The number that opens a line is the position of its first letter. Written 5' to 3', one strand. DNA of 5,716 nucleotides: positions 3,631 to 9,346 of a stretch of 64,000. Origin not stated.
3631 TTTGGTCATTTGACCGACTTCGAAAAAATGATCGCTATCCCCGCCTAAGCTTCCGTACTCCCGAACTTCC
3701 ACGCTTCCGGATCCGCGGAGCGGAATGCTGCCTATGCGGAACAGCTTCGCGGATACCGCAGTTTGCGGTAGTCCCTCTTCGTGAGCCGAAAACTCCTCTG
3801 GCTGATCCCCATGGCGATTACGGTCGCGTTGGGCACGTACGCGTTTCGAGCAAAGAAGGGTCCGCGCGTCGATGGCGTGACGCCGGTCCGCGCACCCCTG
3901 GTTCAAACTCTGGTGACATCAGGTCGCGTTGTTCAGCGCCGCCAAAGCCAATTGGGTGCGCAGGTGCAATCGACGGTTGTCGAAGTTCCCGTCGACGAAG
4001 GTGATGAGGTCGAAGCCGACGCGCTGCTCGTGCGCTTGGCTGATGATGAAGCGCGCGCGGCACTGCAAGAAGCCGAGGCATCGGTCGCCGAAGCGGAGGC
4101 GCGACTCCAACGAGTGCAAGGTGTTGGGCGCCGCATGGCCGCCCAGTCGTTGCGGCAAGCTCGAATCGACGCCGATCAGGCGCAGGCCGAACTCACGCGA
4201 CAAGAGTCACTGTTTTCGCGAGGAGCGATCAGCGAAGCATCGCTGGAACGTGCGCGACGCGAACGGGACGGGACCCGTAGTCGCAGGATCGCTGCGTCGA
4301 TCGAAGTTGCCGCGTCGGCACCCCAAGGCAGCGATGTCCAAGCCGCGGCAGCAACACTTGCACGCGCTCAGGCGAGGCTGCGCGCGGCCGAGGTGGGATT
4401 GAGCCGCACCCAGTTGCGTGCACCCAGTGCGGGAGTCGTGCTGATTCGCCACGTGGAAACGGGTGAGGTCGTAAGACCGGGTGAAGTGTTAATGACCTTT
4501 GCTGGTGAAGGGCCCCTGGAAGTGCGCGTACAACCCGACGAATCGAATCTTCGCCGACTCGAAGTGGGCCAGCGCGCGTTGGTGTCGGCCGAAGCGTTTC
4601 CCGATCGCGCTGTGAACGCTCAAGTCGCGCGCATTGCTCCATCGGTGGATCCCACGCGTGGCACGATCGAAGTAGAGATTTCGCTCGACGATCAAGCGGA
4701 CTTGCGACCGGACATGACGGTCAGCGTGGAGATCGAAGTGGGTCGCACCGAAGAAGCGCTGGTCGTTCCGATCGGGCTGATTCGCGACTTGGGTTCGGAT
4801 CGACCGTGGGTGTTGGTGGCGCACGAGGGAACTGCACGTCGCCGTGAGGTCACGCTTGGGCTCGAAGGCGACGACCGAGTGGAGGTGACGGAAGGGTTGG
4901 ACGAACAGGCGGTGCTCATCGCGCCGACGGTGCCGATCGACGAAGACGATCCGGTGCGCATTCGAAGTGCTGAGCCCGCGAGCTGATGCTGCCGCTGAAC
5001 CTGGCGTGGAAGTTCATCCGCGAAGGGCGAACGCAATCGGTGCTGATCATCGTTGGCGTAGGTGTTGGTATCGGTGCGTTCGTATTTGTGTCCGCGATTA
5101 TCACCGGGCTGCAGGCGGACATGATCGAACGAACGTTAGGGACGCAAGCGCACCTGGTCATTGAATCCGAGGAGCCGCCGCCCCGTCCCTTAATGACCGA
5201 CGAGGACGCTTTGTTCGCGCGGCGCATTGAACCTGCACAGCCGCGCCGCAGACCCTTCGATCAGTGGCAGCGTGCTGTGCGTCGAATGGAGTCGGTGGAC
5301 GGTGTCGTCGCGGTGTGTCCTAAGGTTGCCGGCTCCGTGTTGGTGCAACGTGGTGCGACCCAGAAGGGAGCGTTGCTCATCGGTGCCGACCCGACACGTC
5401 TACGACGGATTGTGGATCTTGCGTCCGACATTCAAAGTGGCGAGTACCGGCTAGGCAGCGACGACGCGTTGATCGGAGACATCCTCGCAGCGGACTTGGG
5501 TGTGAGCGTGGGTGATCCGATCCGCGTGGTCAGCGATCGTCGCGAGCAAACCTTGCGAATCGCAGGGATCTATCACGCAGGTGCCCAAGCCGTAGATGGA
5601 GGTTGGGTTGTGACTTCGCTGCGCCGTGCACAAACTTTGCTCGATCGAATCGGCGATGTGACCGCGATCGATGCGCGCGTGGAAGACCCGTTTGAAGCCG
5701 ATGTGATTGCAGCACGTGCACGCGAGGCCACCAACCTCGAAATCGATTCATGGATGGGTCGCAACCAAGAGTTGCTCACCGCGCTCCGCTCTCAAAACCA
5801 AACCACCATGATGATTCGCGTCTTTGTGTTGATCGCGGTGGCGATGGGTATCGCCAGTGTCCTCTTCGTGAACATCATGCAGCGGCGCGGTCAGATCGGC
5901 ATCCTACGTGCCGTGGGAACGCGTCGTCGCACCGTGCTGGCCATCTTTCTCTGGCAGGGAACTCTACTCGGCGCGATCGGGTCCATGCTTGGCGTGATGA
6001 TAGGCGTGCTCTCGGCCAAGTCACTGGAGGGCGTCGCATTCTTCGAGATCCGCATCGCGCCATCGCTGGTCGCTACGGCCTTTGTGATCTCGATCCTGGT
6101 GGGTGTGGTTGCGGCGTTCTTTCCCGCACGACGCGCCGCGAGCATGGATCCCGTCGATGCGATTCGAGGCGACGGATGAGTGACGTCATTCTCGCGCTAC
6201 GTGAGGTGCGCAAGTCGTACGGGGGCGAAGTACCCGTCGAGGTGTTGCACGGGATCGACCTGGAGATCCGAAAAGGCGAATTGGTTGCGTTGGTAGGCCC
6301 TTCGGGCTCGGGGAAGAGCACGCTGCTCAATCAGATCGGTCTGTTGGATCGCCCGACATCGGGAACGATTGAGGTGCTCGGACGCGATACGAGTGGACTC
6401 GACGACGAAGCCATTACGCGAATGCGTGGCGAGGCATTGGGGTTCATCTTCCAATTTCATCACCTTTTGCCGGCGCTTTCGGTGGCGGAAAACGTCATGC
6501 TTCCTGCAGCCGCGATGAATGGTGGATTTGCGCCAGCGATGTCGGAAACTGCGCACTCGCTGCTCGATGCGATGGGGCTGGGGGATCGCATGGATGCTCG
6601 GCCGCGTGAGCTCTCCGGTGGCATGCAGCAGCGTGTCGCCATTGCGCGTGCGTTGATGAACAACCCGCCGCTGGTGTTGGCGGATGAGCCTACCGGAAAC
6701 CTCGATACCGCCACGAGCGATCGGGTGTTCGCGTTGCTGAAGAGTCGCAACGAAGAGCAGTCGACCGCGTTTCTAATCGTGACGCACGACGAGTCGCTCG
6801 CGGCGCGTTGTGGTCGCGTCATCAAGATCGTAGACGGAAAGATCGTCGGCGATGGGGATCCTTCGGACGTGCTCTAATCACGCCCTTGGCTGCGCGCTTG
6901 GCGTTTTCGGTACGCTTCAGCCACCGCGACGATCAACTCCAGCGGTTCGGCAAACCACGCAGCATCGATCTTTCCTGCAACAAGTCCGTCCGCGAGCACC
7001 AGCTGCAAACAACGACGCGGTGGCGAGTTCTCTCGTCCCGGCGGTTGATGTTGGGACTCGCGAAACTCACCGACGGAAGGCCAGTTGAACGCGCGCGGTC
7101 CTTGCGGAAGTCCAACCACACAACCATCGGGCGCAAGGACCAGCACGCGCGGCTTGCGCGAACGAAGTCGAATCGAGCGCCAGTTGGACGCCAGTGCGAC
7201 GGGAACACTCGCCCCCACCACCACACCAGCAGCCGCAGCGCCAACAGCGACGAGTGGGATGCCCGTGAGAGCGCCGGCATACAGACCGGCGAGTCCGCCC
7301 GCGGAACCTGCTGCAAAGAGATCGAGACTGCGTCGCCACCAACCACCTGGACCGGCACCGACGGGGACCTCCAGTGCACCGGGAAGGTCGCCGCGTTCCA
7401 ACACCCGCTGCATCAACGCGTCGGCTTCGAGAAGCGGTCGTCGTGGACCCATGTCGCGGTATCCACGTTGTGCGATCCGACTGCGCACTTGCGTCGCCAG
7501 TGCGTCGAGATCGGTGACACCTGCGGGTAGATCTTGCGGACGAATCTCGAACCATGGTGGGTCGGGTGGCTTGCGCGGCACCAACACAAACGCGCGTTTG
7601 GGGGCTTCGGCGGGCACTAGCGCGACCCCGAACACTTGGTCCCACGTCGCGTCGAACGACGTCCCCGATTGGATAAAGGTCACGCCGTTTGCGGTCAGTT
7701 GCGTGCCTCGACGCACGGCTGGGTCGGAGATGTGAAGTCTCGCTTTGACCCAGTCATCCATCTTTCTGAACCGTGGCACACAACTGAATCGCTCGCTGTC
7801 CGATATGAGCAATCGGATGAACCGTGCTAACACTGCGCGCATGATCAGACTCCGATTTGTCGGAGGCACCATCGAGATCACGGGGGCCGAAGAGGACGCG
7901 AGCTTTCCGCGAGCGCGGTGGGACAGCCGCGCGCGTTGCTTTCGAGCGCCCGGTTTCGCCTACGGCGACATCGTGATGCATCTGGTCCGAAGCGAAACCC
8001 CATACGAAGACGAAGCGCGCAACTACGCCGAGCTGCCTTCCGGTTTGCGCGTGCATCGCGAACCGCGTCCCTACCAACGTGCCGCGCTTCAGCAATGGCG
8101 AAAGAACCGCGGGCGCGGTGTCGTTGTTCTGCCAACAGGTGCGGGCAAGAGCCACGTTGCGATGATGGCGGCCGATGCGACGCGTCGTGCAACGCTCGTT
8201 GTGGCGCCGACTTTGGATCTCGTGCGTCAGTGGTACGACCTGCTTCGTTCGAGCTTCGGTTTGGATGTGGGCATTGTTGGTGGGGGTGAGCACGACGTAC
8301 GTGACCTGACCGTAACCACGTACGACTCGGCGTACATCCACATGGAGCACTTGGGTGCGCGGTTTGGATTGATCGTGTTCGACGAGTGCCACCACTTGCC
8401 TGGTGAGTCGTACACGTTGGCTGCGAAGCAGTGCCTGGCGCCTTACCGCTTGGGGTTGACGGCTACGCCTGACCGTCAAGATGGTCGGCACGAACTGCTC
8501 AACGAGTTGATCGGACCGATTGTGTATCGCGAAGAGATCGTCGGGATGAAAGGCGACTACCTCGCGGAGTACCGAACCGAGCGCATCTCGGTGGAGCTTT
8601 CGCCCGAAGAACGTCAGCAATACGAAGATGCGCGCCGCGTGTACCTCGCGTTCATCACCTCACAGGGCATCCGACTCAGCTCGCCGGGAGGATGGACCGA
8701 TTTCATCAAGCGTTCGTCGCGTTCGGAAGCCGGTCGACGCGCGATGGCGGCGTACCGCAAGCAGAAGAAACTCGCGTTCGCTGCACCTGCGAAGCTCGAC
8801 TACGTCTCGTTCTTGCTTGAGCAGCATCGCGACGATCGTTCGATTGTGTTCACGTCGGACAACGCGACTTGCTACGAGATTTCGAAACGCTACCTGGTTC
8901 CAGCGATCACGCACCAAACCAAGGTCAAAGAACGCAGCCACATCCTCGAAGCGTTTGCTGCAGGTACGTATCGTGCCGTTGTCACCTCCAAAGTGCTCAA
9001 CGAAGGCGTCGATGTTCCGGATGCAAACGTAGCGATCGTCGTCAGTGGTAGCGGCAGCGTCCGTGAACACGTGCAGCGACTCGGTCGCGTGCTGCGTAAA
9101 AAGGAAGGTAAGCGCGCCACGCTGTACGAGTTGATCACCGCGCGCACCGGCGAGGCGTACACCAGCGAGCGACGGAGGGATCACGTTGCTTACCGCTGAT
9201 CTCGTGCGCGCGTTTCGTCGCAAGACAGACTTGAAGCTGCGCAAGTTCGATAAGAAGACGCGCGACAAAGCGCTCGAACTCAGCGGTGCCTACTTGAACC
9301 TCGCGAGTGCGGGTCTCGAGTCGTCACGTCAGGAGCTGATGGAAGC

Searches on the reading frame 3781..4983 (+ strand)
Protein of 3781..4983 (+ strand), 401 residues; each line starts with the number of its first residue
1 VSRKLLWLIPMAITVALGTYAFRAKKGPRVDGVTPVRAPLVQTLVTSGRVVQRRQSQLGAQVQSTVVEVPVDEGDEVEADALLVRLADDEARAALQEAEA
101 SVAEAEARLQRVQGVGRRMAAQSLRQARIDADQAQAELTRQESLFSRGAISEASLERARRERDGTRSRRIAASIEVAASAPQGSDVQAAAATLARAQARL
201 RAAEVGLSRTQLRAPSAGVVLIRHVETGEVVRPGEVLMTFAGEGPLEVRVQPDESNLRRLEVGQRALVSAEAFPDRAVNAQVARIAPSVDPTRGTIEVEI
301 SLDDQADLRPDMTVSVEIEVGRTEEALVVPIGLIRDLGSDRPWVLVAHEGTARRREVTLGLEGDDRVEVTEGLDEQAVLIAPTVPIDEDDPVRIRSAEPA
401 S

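Call 72: search_protein_families(library=pfam, proteins=[window:3781-4983:+], max_evalue=0.001)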
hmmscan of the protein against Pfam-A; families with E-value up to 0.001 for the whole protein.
window:3781-4983:+ (401 aa): 3 families
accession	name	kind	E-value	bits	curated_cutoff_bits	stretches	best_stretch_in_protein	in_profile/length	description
PF13437.12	HlyD_3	-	1.6e-20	74.2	22.2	1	212-310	2-105/106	HlyD family secretion protein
PF16576.10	HlyD_D23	-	3e-19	69.6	30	1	200-314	99-214/214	Barrel-sandwich domain of CusB or HlyD membrane-fusion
PF00364.28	Biotin_lipoyl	-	0.00011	22.4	22.1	0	57-86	7-36/73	Biotin-requiring enzyme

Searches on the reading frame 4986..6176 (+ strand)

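Call 72: search_protein_families(library=pfam, proteins=[window:4986-6176:+], max_evalue=0.001)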
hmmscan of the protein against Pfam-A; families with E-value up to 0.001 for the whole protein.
window:4986-6176:+ (397 aa): 2 families
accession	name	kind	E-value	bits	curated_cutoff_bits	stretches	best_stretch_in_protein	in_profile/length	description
PF02687.27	FtsX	-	1.5e-17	64.2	25.5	1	277-389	3-120/120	FtsX-like permease C-terminal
PF12704.14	MacB_PCD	-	2e-14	54.8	27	1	18-247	1-206/207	MacB-like periplasmic core domain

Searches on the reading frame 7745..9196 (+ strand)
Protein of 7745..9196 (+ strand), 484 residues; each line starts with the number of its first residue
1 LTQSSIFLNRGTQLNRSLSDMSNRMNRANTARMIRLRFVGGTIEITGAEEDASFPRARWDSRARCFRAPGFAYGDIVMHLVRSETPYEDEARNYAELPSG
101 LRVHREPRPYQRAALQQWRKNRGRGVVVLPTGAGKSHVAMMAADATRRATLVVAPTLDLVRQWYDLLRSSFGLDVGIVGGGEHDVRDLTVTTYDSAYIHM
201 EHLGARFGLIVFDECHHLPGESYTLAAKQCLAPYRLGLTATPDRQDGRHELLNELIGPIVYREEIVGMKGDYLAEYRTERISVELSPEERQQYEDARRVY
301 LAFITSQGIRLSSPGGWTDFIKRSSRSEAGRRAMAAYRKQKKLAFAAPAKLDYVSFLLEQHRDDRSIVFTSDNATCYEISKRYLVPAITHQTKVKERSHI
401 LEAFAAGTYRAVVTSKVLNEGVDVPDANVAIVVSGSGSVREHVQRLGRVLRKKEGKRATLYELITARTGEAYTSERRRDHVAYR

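Call 72: search_protein_families(library=pfam, proteins=[window:7745-9196:+], max_evalue=0.001)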
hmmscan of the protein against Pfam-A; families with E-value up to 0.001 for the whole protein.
window:7745-9196:+ (484 aa): 5 families
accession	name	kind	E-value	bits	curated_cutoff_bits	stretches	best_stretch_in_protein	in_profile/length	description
PF04851.21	ResIII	-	1e-27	97.5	22.5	1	106-244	3-164/164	Type III restriction enzyme, res subunit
PF16203.11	ERCC3_RAD25_C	-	4e-22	79.2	27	1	336-480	31-184/248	ERCC3/RAD25/XPB C-terminal helicase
PF00271.37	Helicase_C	-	2.1e-17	63.8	23.5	1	350-452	2-109/110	Helicase conserved C-terminal domain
PF18458.6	XPB_DRD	-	2.6e-14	53.3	26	1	36-91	1-57/57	Xeroderma pigmentosum group B helicase damage recognition domain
PF00270.35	DEAD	-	1.8e-11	44.5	26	1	108-244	1-162/167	DEAD/DEAH box helicase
